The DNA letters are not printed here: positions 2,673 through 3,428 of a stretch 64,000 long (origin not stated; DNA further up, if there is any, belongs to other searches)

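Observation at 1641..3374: Three copies of a perfect 14-bp palindrome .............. around a MarR regulator: a compact regulon of small proteins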

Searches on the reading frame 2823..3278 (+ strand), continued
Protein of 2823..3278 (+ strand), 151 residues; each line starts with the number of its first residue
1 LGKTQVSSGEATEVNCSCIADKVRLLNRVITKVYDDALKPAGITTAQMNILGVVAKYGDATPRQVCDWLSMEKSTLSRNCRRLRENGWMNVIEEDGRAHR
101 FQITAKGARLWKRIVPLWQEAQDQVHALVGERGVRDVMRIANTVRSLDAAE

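Call 32: search_solved_structures(query=A1, max_evalue=0.001, show_alignments=2)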
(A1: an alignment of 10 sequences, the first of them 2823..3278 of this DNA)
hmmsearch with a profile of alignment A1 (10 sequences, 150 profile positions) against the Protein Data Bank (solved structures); distinct sequences matched with E-value up to 0.001: 76 (the best 60 are shown).
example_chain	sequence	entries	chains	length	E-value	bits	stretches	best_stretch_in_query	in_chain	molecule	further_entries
4fx0_A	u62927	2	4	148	2e-22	82.6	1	17-133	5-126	PROBABLE TRANSCRIPTIONAL REPRESSOR PROTEIN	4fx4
2a61_A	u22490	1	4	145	3.5e-12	49.4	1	37-140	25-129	transcriptional regulator Tm0710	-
3vb2_A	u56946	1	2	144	1.4e-11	47.4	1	22-115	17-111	Multiple antibiotic resistance protein marR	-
2fa5_A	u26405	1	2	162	1.4e-11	47.4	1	30-145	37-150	transcriptional regulator marR/emrR family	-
4jba_A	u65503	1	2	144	4.2e-11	45.9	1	22-115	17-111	Multiple antibiotic resistance protein MarR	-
3vod_A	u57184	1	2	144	6.6e-11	45.2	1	22-115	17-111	Multiple antibiotic resistance protein marR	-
5h3r_A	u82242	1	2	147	6.6e-11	45.2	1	22-115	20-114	Multiple antibiotic resistance protein MarR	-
3voe_A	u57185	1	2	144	1.9e-10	43.7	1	22-115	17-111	Multiple antibiotic resistance protein marR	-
1jgs_A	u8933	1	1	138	2e-10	43.6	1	23-115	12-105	MULTIPLE ANTIBIOTIC RESISTANCE PROTEIN MARR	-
5hli_A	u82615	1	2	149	2.3e-09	40.2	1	11-111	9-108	MarR family transcriptional regulator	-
4hbl_A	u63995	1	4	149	2.6e-09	40.1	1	12-111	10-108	Transcriptional regulator, MarR family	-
5hlg_A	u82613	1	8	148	2.8e-09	39.9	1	26-111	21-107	MarR family transcriptional regulator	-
5hlh_A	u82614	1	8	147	3e-09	39.8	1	26-111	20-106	MarR family transcriptional regulator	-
3cjn_A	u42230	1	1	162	7.5e-09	38.5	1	25-124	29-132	Transcriptional regulator, MarR family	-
9vg2_A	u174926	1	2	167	1.8e-08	37.3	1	32-111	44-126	MarR-family transcriptional regulator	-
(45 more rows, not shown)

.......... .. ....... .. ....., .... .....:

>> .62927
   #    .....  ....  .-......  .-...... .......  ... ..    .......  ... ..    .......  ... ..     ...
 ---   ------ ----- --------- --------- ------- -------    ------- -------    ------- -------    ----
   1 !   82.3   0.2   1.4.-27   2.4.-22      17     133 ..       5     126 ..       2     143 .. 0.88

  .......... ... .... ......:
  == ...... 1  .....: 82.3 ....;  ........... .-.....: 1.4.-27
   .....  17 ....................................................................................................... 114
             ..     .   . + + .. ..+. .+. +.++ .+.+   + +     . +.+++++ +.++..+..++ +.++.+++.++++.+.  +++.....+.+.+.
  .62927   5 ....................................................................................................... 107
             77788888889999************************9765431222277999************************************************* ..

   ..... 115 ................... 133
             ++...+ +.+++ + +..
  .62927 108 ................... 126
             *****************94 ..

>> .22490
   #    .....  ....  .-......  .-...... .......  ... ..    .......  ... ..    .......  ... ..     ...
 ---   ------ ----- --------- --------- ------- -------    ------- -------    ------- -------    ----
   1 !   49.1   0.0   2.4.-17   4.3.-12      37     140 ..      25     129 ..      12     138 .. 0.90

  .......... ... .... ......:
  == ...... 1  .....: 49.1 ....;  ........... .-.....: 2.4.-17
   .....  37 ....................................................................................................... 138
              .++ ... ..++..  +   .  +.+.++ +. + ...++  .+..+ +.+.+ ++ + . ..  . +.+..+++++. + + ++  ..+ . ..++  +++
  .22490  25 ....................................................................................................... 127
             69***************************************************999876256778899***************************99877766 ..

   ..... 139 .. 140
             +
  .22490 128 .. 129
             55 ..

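Call 76: search_protein_families(library=pfam, proteins=[L002:143-367:+], max_evalue=0.001)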
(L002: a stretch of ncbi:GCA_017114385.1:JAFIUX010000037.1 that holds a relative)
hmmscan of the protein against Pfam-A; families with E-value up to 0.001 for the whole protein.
L002:143-367:+ (75 aa): 1 family
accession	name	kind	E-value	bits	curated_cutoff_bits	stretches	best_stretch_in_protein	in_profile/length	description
PF00462.30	Glutaredoxin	-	4.8e-08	33.5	22.9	1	4-37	3-36/60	Glutaredoxin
